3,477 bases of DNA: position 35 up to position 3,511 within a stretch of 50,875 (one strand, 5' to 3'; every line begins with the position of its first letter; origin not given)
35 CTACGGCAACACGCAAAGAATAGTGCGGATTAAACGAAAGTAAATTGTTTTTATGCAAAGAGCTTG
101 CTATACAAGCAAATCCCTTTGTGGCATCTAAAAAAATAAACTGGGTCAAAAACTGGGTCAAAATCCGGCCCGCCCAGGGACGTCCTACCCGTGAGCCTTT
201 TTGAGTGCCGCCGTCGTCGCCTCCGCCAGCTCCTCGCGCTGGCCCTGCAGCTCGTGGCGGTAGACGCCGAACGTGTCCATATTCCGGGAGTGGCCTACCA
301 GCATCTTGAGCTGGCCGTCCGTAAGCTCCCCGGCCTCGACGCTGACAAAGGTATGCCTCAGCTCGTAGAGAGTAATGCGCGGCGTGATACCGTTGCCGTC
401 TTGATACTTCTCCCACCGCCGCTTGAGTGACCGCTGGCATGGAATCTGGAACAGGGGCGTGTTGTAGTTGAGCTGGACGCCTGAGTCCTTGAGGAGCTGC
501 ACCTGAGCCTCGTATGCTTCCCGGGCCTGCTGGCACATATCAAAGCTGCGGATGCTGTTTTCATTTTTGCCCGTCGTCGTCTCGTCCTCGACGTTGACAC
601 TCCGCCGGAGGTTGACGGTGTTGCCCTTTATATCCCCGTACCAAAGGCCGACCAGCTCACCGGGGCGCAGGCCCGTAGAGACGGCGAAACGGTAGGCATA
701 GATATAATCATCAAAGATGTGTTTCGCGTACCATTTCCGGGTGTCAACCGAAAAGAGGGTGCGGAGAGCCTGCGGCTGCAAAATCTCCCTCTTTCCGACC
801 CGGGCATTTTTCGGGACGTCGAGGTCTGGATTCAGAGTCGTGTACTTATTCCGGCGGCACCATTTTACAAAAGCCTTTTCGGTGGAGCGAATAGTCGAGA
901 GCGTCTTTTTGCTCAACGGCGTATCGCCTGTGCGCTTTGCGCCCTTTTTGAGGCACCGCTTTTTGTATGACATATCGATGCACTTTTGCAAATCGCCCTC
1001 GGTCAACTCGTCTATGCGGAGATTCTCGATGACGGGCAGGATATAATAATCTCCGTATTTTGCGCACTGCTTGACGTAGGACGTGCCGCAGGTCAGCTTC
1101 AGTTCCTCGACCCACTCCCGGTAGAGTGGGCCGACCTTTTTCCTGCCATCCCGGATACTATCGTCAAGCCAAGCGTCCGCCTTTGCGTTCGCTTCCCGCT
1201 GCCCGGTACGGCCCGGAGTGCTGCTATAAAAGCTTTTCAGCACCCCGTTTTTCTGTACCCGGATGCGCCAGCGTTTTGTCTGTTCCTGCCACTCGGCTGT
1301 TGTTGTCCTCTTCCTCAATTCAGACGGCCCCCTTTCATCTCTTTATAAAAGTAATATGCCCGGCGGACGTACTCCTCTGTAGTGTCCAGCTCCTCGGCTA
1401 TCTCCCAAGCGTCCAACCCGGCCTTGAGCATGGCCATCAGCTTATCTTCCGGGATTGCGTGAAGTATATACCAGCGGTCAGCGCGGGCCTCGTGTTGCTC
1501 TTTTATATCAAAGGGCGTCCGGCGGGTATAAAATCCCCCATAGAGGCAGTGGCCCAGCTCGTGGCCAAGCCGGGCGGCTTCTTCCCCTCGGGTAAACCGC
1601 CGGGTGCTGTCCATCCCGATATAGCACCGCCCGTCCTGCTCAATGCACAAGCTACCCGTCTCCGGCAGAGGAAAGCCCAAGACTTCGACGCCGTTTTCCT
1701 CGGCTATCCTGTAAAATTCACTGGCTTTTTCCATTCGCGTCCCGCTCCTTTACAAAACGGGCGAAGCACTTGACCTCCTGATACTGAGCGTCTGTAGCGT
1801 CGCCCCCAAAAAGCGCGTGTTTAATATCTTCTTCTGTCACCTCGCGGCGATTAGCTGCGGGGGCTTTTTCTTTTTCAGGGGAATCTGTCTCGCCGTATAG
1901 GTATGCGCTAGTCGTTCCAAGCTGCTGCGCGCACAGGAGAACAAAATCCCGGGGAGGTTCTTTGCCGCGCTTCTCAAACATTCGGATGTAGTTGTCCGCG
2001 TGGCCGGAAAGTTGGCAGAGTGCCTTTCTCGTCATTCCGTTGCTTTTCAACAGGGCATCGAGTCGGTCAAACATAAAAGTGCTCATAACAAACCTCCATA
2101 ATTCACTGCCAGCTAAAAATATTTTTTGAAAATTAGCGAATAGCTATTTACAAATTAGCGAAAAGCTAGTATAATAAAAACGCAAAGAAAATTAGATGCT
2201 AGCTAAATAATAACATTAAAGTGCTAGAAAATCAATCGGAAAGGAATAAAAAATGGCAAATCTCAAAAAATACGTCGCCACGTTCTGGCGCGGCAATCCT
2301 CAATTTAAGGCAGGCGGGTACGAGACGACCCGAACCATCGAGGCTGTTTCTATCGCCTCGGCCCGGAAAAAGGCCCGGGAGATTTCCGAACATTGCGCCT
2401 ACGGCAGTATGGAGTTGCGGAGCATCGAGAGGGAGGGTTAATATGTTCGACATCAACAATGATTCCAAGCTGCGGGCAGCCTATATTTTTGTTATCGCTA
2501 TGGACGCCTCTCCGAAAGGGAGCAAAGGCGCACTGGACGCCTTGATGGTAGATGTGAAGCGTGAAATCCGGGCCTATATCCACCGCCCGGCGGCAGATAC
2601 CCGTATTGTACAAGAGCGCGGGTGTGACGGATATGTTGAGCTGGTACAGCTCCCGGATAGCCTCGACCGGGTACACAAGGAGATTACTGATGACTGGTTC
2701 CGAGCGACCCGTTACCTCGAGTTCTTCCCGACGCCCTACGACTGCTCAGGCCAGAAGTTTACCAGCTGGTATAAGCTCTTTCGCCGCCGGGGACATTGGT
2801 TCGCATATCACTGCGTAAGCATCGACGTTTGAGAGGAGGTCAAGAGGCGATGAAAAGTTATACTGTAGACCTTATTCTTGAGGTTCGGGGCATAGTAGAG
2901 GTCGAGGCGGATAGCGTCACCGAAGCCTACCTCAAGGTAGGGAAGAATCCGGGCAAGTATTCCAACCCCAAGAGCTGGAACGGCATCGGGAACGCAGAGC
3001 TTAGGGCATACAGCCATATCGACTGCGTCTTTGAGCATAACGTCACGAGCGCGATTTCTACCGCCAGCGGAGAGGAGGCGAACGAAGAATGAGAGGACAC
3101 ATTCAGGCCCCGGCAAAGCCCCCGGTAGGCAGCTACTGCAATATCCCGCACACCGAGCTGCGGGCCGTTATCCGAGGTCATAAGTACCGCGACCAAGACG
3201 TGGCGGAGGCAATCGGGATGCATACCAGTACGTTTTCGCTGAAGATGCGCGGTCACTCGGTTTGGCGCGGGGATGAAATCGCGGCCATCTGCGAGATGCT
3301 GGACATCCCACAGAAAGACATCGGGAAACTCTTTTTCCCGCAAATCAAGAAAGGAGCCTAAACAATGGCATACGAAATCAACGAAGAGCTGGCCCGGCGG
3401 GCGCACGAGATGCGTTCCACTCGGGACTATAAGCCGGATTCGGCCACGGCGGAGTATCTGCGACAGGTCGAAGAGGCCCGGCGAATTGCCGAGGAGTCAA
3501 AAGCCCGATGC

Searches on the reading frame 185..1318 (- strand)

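Call 58: search_protein_families(library=pfam, proteins=[window:185-1318:-], max_evalue=0.001)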
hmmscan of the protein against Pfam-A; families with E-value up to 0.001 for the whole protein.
window:185-1318:- (377 aa): 2 families
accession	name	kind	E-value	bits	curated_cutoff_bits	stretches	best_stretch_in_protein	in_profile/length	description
PF00589.27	Phage_integrase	-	6.1e-08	33.1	27.1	1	209-356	28-168/172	Phage integrase family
PF14659.12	Phage_int_SAM_3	-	0.00016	22.2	22.6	1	65-114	5-54/58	Phage integrase, N-terminal SAM-like domain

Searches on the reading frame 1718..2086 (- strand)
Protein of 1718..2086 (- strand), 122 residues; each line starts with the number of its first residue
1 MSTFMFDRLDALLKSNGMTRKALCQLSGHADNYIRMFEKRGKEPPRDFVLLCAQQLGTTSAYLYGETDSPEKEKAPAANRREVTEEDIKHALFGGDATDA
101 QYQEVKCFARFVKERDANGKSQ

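Call 58: search_protein_families(library=pfam, proteins=[window:1718-2086:-], max_evalue=0.001)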
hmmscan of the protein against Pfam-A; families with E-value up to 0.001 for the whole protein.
window:1718-2086:- (122 aa): 1 family
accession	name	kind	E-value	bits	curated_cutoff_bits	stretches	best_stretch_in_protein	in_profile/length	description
PF01381.28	HTH_3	-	4.9e-05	23.7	23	1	11-63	3-55/55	Helix-turn-helix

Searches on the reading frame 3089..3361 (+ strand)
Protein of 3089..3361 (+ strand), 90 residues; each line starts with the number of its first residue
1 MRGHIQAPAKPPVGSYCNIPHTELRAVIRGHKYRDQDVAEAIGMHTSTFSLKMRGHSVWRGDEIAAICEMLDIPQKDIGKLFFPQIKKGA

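Call 58: search_protein_families(library=pfam, proteins=[window:3089-3361:+], max_evalue=0.001)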
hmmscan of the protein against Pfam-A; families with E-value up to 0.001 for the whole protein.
window:3089-3361:+ (90 aa): 2 families
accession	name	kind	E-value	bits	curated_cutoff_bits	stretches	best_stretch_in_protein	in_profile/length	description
PF05339.17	DUF739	-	2.1e-07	31.4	27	1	37-83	21-67/69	Protein of unknown function (DUF739)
PF13443.12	HTH_26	-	4.7e-05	24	22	1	24-78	2-57/63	Cro/C1-type HTH DNA-binding domain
